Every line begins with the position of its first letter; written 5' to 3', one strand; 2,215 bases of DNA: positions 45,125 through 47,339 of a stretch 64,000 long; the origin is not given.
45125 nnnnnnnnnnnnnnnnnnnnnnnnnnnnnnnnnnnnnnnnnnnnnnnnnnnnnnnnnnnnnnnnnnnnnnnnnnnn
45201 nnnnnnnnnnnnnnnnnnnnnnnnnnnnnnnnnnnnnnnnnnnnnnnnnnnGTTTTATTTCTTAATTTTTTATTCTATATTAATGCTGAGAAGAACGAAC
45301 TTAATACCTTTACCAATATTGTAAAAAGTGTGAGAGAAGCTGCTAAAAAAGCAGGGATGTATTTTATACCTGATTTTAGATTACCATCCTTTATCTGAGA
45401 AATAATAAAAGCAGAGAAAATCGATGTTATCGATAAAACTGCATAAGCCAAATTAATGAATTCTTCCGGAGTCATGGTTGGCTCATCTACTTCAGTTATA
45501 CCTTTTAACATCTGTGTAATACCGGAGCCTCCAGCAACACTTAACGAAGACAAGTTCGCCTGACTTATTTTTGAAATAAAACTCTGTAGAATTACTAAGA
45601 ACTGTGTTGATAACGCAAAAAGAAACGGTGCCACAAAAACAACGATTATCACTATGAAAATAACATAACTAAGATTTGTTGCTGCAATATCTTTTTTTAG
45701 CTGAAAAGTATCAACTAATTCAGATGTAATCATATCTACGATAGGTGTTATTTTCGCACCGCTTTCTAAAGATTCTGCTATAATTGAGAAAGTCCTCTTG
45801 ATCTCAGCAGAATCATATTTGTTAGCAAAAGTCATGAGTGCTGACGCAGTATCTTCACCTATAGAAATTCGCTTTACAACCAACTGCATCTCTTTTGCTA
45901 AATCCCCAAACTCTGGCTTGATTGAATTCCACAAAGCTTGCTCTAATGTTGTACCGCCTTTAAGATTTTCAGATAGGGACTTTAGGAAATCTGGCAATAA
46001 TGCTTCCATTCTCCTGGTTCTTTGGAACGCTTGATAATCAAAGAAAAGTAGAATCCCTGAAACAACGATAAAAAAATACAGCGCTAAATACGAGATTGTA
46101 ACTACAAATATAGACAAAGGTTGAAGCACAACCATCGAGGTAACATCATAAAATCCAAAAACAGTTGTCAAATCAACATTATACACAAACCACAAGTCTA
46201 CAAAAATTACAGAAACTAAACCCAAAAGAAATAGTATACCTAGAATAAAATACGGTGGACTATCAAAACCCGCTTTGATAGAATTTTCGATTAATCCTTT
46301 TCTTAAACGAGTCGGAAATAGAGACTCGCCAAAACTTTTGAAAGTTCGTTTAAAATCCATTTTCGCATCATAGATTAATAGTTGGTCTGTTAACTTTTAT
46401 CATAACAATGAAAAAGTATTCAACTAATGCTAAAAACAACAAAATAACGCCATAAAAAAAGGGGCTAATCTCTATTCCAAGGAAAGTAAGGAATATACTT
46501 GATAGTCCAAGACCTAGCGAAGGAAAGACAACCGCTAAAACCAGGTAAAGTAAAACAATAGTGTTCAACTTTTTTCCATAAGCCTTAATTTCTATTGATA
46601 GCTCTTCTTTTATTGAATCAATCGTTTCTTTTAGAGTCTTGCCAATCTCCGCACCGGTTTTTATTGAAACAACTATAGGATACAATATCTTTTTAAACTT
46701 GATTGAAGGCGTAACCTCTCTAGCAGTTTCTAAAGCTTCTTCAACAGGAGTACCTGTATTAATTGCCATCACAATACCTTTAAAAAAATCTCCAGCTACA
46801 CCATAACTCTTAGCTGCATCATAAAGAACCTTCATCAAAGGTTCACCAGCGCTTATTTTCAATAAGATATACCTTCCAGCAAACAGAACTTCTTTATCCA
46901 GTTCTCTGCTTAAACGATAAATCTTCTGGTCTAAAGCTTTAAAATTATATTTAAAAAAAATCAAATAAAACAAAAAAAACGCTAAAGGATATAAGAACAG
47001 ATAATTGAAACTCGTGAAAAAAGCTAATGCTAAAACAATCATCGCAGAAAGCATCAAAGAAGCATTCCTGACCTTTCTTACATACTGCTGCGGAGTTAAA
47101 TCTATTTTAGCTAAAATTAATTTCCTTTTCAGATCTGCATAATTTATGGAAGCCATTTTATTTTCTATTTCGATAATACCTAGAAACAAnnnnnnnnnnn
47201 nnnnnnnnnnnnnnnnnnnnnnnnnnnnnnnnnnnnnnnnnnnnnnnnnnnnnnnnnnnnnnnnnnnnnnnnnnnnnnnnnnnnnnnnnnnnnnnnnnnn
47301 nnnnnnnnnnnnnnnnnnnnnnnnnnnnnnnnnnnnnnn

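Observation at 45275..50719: Type IV pilus/archaellum-like assembly operon with split platform protein and an unusual 704-aa wHTH-coiled-coil first gene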

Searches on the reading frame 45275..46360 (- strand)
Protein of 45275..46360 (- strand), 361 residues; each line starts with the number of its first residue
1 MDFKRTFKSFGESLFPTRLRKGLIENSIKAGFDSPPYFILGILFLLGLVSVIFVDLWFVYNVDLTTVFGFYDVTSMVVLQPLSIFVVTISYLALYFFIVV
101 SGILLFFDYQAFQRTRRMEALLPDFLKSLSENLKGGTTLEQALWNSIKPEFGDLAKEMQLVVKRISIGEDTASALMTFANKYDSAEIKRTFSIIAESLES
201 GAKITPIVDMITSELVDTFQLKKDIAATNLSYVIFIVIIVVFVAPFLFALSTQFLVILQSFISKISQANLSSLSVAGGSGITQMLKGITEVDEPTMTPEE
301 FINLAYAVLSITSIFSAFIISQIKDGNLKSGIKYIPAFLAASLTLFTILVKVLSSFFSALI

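Call 3: search_protein_families(library=pfam, proteins=[window:45275-46360:-], max_evalue=0.01)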
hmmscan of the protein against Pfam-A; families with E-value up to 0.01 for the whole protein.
window:45275-46360:- (361 aa): 1 family
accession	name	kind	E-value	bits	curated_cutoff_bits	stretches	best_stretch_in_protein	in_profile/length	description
PF00482.28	T2SSF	-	7.8e-13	48.9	25.2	1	125-250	1-123/125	Type II secretion system (T2SS), protein F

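Call 4: search_protein_families(library=ncbifam, proteins=[window:45275-46360:-], max_evalue=0.01)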
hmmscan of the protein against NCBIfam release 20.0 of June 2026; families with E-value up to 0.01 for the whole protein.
window:45275-46360:- (361 aa): 4 families
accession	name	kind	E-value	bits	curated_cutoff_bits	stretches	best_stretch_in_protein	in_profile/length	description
NF004705.1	PRK06041.1-3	equivalog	2.3e-07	30.1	400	1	81-356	202-461/465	archaellar assembly protein ArlJ/FlaJ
NF004704.2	PRK06041.1-2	equivalog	9e-07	27.9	550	1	108-334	319-531/555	archaellar assembly protein ArlJ/FlaJ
NF004703.2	PRK06041.1-1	equivalog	8.2e-06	24.4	570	1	88-358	253-522/525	archaellar assembly protein ArlJ/FlaJ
NF046075.1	UpsF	equivalog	2e-05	23.6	400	1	70-325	261-466/484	membrane pilin protein UpsF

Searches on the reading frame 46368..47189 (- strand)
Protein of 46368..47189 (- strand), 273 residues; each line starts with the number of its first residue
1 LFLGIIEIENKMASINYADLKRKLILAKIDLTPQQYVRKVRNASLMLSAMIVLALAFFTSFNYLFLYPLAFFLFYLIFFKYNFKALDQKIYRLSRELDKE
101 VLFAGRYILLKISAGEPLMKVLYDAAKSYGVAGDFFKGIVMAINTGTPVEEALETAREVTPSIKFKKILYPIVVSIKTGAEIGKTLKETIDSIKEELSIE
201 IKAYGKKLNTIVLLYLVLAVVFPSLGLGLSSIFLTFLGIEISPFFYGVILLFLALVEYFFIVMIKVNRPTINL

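Call 3: search_protein_families(library=pfam, proteins=[window:46368-47189:-], max_evalue=0.01)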
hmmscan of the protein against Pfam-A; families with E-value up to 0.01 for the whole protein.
window:46368-47189:- (273 aa): 2 families
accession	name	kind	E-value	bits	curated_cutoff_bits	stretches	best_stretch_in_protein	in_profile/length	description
PF00482.28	T2SSF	-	2.7e-10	40.7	25.2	1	112-227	9-122/125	Type II secretion system (T2SS), protein F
PF20990.2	DUF2207_C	-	0.0073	16.5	33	0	178-268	103-191/247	Predicted membrane protein (DUF2207) C-terminal domain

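Call 4: search_protein_families(library=ncbifam, proteins=[window:46368-47189:-], max_evalue=0.01)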
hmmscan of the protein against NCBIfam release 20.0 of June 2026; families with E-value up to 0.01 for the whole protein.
window:46368-47189:- (273 aa): 1 family
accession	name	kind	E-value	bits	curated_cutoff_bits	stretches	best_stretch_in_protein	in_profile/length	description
NF046075.1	UpsF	equivalog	0.00029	19.7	400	1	36-270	25-252/484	membrane pilin protein UpsF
